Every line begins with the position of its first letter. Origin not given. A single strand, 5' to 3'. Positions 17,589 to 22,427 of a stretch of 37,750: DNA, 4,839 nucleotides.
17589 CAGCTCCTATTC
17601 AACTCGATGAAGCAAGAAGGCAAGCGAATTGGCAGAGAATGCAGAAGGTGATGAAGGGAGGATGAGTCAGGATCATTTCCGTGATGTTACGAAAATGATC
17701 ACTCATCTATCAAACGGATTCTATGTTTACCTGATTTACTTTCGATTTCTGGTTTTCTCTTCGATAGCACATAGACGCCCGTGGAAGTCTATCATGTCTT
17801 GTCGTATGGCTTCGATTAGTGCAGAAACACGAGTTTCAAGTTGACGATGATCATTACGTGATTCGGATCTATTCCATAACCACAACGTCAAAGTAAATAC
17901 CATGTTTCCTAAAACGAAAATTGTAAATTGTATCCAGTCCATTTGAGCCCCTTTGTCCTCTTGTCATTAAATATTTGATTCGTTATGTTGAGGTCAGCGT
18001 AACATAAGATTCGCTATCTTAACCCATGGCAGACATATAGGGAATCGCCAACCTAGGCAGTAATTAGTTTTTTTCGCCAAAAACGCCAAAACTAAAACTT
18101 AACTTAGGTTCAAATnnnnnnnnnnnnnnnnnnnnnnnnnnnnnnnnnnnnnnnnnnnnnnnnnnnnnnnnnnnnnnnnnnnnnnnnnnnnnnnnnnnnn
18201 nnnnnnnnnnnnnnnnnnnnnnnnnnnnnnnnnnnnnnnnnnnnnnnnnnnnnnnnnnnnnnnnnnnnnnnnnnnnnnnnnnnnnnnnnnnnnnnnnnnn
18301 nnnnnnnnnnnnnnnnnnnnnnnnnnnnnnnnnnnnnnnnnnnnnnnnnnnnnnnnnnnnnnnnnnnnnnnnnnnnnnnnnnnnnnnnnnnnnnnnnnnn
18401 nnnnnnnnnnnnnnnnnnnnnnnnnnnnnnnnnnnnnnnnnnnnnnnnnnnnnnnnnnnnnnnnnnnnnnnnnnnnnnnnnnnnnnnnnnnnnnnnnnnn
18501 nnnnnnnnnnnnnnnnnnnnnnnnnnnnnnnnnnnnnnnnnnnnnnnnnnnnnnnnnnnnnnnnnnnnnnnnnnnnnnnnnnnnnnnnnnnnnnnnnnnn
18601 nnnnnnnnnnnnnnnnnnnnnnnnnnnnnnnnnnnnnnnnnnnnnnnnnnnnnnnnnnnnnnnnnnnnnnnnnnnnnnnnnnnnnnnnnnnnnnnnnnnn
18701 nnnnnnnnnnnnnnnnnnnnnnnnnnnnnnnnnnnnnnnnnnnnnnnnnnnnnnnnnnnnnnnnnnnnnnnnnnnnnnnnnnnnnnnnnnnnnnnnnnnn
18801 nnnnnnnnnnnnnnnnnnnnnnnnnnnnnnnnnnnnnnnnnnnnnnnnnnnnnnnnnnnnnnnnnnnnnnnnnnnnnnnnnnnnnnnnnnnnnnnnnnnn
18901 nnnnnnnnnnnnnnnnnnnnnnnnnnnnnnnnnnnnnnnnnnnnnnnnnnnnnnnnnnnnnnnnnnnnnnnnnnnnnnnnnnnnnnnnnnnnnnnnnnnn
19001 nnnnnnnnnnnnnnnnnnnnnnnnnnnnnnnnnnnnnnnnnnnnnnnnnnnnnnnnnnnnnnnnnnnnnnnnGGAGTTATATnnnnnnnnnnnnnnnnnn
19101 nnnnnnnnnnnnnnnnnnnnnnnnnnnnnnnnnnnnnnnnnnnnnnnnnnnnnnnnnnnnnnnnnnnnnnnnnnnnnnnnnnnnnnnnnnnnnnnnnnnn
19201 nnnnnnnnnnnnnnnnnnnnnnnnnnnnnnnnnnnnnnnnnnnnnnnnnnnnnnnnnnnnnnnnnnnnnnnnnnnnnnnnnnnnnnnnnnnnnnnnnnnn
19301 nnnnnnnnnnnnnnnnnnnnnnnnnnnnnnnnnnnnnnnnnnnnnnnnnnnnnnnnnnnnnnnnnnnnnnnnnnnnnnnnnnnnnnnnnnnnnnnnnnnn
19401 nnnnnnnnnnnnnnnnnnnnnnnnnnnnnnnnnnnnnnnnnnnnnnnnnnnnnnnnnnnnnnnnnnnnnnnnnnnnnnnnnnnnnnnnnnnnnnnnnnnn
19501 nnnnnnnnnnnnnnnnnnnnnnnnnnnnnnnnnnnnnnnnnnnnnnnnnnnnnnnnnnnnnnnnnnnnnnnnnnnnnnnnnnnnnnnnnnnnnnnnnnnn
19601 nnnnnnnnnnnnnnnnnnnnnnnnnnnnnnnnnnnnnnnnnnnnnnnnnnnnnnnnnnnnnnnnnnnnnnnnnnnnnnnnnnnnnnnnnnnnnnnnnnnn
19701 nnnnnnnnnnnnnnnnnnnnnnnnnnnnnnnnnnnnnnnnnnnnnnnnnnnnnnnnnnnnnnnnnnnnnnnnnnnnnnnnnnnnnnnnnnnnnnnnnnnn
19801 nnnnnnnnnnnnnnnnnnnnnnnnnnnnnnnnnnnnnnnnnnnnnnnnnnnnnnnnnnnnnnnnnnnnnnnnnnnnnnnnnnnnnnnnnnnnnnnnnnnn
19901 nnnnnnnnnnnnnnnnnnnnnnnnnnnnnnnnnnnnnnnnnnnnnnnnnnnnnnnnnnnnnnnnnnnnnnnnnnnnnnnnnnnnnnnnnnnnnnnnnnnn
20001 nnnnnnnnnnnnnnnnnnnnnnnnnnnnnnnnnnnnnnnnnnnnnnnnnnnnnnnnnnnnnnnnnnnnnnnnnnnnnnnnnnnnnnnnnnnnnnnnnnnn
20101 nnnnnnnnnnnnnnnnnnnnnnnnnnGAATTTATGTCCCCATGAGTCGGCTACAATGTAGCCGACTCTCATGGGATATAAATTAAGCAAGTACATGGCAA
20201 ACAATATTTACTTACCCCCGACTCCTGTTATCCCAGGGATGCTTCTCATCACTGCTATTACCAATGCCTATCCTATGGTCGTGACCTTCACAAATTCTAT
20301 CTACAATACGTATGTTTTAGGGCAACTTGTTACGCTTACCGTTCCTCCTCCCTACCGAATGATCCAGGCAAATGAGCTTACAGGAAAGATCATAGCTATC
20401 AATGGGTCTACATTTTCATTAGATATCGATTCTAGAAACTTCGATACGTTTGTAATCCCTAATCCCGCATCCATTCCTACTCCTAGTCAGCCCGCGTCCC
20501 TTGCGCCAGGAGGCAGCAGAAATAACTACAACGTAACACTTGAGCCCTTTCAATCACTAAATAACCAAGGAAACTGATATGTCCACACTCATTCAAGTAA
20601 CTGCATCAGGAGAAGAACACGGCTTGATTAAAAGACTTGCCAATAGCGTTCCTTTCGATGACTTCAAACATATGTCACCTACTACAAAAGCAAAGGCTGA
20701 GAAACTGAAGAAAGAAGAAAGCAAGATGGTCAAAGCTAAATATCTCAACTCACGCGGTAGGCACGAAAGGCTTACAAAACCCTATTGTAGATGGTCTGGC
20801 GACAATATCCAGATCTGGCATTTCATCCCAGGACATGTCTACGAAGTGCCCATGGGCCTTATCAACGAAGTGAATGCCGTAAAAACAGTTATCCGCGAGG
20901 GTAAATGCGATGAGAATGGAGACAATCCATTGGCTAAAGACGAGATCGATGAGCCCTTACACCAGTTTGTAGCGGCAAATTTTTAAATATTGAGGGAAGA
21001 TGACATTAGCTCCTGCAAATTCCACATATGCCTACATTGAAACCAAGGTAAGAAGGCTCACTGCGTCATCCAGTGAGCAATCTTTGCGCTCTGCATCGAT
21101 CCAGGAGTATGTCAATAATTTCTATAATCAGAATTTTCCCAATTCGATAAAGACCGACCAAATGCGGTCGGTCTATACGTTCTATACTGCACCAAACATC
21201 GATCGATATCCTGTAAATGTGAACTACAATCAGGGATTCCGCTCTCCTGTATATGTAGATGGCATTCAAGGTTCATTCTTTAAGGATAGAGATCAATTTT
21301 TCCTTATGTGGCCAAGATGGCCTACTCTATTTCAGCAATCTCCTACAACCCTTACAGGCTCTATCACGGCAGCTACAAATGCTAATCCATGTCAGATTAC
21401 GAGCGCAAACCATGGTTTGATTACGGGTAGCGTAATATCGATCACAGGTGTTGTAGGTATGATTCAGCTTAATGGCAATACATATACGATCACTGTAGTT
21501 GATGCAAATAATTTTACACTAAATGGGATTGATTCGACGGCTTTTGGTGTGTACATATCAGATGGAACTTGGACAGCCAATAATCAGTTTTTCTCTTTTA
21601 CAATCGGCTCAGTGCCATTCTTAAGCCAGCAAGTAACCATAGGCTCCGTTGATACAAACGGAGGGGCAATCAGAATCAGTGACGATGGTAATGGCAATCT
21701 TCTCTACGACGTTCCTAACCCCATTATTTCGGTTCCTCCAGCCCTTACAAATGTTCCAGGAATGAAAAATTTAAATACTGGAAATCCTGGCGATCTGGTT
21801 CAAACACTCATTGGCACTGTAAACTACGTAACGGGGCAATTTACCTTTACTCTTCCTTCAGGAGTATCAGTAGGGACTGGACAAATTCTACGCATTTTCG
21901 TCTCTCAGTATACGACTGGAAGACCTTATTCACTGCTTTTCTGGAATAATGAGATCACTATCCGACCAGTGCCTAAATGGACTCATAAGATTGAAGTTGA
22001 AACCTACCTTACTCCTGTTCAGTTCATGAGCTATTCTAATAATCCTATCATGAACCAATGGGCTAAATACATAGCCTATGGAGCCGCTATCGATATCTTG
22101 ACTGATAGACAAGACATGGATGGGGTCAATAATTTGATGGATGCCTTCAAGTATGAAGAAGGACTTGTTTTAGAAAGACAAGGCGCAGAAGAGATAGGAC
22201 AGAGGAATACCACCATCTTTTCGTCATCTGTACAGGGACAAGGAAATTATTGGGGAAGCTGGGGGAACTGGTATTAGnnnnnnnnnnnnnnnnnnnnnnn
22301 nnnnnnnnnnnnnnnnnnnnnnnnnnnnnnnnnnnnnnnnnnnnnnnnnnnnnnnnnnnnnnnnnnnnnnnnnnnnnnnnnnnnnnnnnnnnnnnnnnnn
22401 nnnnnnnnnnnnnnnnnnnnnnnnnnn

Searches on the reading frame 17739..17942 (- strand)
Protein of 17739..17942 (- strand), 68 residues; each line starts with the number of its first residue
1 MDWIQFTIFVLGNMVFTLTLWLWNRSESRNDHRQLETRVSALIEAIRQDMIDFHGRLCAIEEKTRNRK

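Call 4: search_protein_families(library=pfam, proteins=[window:17739-17942:-], max_evalue=10)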
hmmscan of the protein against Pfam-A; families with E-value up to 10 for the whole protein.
seq(68 aa): 0 families

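Call 5: search_protein_families(library=phrogs, proteins=[window:17739-17942:-], max_evalue=10)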
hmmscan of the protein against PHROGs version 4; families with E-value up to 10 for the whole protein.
seq(68 aa): 3 families
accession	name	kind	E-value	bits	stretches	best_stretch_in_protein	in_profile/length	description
phrog_16918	-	lysis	0.002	19.3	1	3-63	6-63/133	holin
phrog_736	-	unknown function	0.047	14.8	1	3-47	14-60/112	-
phrog_7686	-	lysis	0.2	12.8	1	7-52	26-70/112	Rz-like spanin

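Call 6: search_protein_families(library=ncbifam, proteins=[window:17739-17942:-], max_evalue=10)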
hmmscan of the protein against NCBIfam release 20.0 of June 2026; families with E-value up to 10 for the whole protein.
seq(68 aa): 0 families

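Call 8: search_dna_similar(query=window:17739-17942:-, collection=phages, mode=protein, max_evalue=1, max_rows=40)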
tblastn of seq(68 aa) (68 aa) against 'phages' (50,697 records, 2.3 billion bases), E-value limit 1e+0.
No match.

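Call 10: find_homologous_proteins(query=A1, max_evalue=0.01)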
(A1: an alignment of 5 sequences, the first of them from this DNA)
Query A1 (5 sequences) (68 aa, profile of the alignment): 4870 proteins with E <= 0.01 among 5055 candidates; the best 120 are listed.
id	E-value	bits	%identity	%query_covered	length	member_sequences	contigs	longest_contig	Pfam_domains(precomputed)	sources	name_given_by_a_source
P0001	7.9e-32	127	100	100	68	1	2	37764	-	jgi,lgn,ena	-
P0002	2.2e-28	116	44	96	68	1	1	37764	-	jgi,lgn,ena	-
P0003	3.6e-28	115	63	99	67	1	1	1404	-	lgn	-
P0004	3.7e-28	115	52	100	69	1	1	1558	-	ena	-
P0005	7.5e-28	114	51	96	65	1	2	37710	-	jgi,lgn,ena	-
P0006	1.2e-27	114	63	100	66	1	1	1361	-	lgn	-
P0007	1.9e-27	113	56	100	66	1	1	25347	-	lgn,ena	-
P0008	1.9e-27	113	47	97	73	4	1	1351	-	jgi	-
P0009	2.1e-27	113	51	85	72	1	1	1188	-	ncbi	-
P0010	5.4e-27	111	46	100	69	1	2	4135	-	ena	-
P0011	7.0e-27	111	52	100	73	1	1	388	-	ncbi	-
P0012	7.2e-27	111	47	99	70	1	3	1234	-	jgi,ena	-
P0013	7.8e-27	111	71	100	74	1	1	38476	-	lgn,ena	-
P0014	1.0e-26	111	48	96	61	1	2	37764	-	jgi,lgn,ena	-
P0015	1.1e-26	111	46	100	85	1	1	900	-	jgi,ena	-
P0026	4.1e-26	109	47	87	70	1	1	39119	-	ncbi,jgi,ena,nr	ncbi:MAG TPA: hypothetical protein VK462_04625 [Nitrososphaeraceae archaeon]|nr:hypothetical protein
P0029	5.0e-26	108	48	100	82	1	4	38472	-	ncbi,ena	-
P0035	9.2e-26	108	44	100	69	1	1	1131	-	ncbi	-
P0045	1.8e-25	107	44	93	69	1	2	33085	-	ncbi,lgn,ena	-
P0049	2.4e-25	106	48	88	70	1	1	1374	-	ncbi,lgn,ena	-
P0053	3.1e-25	106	62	100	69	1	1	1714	-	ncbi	-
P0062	4.0e-25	106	45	97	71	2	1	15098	-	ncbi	-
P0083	8.6e-25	104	43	97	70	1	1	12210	-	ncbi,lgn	-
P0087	9.8e-25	104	40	99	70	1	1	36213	-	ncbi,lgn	-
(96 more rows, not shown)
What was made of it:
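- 4,870 clusters at 90% identity (call 10).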

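Call 14: find_related_loci(query=A1, collection=genome_contigs, flank=10000)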
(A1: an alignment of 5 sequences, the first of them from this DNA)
Query A1 (68 aa) in genome_contigs; peptide patterns used: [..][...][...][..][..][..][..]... (x = any residue, [..] = any of these).
19 stretches matched a pattern; 5 encode a relative of the query (tblastn E <= 1e-3); 5 distinct loci.
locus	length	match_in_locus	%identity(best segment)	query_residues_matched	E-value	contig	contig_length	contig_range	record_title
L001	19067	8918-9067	47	14-68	2e-11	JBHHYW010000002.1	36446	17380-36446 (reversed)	MAG: Candidatus Scalindua sp. isolate Maj_2_bin.27 NODE_405_length_36446_cov_8.080377, whole genome shotgun sequence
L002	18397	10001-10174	40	1-66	1e-9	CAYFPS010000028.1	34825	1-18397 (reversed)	MAG TPA_asm: uncultured Bacteroidaceae bacterium isolate ERP019367_co1_104 genome assembly, contig: NODE_1224_length_348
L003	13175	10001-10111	46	29-65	8e-8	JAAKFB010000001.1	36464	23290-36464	MAG: Chlamydiae bacterium isolate K1000_chlam_2 K1000chlam2_1, whole genome shotgun sequence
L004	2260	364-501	36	14-66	6e-7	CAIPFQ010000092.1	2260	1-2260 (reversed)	MAG: uncultured Chlamydiae bacterium isolate Kiruna_bin-13304 genome assembly, contig: bin-13304:092/256, whole genome s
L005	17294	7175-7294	35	18-68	3e-6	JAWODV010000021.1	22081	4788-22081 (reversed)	MAG: Kosmotogaceae bacterium isolate BLK5-2.bin.62 k191_2297058, whole genome shotgun sequence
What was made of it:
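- Tried and rejected: MAG bin labels are contradictory: Scalindua, Bacteroidaceae, Chlamydiae twice, Kosmotogaceae and Nitrososphaeraceae (calls 10, 14).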

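Call 15: find_encoding_contigs(protein=P0001, flank=3000, max_places=4)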
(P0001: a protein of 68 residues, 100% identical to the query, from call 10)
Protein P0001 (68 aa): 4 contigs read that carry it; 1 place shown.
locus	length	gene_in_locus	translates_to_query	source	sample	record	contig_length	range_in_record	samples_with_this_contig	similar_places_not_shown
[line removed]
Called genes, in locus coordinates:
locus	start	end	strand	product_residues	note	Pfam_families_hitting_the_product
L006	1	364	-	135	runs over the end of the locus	-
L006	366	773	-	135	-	-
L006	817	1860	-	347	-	-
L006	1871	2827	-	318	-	-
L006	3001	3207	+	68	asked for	-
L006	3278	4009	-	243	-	-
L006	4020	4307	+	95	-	-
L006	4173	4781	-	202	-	-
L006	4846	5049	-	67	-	-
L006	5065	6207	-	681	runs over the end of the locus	PF16510:P22_portal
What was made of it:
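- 17736..17942 (-): Family member of 68 aa. It stands alone on the opposite strand between the scaffold and major capsid genes. Identical protein P0001 in the public collection (calls 10, 15).
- Closest known: P22 SieA. Same: The phage has a P22-type portal (call 15).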

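Call 16: find_encoding_contigs(protein=P0026, flank=10000, max_places=3)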
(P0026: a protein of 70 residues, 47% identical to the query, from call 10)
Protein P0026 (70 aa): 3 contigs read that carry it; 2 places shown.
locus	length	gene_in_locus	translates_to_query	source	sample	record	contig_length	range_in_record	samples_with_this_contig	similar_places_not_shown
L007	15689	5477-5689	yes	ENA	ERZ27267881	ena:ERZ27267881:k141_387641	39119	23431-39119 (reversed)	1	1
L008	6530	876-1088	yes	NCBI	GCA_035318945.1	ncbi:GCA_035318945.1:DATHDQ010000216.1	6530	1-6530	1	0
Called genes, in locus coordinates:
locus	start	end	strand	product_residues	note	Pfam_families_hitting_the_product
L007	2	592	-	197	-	?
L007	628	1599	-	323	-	-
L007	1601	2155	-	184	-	-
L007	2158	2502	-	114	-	-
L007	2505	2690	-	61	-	-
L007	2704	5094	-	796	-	-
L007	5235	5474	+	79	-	PF12728:HTH_17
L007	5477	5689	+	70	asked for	-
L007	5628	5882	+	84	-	-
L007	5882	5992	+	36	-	-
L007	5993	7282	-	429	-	-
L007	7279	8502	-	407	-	-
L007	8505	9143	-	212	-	-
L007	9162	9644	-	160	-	-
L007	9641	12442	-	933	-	-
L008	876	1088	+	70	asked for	-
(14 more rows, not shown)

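Call 17: find_related_loci(query=A1, collection=viral_contigs, flank=10000)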
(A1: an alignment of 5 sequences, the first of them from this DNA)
Query A1 (68 aa) in viral_contigs; peptide patterns used: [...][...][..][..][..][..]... (x = any residue, [..] = any of these).
168 stretches matched a pattern; 142 encode a relative of the query (tblastn E <= 1e-3); the best 80 are kept; 79 distinct loci.
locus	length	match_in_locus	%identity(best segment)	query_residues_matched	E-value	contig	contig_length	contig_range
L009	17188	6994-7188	63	1-65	4e-24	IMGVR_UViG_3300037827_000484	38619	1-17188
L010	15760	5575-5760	65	1-68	4e-24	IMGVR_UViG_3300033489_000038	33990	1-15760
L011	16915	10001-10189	58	1-67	9e-23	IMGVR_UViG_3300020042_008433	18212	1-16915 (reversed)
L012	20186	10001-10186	60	1-68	6e-22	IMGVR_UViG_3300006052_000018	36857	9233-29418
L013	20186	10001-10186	60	1-68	6e-22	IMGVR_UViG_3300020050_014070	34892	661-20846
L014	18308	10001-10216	57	1-65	7e-21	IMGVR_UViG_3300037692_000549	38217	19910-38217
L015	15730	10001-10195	51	1-65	3e-20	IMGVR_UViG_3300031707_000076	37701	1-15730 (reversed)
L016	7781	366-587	45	1-67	9e-20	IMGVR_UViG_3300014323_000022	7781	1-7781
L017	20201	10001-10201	54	1-67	2e-19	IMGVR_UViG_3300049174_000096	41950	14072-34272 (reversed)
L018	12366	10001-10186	56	1-68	3e-19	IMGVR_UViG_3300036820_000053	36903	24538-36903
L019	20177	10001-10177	58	9-68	3e-19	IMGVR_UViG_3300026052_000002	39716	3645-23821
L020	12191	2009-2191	46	1-65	4e-19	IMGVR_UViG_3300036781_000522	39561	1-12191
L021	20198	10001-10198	51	1-67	5e-19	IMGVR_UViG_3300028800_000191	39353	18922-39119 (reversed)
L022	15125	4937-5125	51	1-67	3e-18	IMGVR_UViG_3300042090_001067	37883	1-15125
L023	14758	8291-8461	60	9-65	8e-18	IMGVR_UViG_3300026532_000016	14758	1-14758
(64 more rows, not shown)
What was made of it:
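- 142 IMG/VR hits (call 17).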

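Call 78: search_protein_families(library=padloc, proteins=[window:17739-17942:-], max_evalue=1)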
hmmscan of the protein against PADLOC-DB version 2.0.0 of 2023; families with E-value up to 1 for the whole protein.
seq(68 aa): 0 families

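Call 81: list_cluster_members(proteins=[P0009, P0011, P0029, P0035, P0045, P0049, P0053, P0062, P0083, P0087])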
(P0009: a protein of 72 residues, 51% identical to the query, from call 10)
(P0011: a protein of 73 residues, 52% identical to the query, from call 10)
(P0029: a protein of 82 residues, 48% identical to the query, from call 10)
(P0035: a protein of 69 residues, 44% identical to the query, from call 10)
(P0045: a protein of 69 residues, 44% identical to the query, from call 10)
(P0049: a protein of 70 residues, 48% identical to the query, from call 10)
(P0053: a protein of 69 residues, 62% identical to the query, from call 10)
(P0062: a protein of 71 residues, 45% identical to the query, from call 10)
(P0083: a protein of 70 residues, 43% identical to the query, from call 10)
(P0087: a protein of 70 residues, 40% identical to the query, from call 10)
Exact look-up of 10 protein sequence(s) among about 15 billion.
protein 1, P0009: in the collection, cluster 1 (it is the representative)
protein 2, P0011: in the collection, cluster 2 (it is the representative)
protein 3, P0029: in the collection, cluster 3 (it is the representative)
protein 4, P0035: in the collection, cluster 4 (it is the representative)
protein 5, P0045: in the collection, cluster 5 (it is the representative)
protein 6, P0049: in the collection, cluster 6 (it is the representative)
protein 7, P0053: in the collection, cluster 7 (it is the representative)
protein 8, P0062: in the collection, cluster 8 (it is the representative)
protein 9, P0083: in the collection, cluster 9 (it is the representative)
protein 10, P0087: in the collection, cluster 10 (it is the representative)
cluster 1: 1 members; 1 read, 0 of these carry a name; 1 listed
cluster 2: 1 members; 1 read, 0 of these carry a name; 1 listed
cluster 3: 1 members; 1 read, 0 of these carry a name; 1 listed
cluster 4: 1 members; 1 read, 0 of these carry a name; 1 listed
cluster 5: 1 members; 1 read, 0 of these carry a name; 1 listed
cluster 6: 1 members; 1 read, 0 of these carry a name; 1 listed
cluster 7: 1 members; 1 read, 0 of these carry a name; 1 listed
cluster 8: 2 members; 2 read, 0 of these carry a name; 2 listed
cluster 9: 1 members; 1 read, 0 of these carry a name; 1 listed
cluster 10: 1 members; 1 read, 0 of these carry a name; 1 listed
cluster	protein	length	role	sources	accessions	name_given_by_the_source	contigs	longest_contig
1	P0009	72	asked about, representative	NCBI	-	-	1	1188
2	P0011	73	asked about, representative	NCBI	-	-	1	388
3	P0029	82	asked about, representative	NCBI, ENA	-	-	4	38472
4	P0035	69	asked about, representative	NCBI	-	-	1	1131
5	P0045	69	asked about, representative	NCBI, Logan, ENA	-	-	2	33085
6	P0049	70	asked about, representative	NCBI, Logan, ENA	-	-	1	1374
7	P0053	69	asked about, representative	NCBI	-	-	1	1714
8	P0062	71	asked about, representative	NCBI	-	-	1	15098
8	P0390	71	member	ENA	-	-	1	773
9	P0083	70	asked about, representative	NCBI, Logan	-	-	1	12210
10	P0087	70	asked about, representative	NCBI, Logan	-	-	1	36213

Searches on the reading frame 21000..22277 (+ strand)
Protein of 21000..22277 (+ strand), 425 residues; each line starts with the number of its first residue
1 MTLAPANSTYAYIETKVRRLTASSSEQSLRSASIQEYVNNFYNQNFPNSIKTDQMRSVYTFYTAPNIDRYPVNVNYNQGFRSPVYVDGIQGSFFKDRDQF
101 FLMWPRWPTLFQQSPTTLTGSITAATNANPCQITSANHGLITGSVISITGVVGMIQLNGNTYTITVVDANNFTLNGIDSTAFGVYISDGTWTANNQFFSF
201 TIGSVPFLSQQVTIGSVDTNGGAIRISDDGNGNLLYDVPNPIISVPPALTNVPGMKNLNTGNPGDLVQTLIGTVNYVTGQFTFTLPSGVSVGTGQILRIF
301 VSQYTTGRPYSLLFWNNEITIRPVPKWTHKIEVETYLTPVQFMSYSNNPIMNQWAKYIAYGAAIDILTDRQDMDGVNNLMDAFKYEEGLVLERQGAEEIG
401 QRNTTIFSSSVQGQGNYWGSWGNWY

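Call 42: search_protein_families(library=pfam, proteins=[window:21000-22277:+], max_evalue=0.01)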
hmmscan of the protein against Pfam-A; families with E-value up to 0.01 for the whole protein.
window:21000-22277:+ (425 aa): 2 families
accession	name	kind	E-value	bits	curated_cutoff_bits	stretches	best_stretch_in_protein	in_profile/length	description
PF16190.11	E1_FCCH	-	4.7e-11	43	29.5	1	134-192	10-67/70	Ubiquitin-activating enzyme E1 FCCH domain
PF12195.14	End_beta_barrel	-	0.00093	19.5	35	1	117-175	5-62/83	Beta barrel domain of bacteriophage endosialidase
